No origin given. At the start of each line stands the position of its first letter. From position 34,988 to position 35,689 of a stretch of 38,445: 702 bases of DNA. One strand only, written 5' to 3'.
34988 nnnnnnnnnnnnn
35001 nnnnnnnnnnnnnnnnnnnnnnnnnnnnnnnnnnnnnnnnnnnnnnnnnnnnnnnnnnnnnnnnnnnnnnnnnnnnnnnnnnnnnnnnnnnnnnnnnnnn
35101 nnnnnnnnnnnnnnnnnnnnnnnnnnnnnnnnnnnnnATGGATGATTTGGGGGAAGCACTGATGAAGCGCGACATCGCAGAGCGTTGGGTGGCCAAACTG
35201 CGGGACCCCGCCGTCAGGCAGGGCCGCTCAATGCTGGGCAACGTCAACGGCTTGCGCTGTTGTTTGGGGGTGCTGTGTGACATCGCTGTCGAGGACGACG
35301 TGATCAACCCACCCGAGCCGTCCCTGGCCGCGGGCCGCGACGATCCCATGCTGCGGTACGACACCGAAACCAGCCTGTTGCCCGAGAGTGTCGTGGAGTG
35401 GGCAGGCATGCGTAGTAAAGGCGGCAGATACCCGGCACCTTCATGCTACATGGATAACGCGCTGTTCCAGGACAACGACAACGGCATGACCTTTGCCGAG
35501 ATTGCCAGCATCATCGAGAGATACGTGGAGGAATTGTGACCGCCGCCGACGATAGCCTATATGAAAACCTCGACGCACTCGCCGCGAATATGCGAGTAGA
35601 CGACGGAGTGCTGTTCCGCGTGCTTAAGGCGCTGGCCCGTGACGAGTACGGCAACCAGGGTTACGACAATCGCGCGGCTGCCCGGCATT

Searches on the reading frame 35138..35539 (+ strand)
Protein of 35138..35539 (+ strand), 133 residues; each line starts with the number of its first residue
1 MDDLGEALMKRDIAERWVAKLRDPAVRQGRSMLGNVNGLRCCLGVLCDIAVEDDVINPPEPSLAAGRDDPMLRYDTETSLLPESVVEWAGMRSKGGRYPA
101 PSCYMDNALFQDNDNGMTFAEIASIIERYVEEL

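Call 80: search_protein_families(library=phrogs, proteins=[window:35138-35539:+], max_evalue=0.001)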
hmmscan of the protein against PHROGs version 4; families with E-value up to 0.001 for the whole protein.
window:35138-35539:+ (133 aa): 1 family
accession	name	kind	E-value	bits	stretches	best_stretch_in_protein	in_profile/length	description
phrog_18067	-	unknown function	9.7e-14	52.9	1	9-128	1-127/129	-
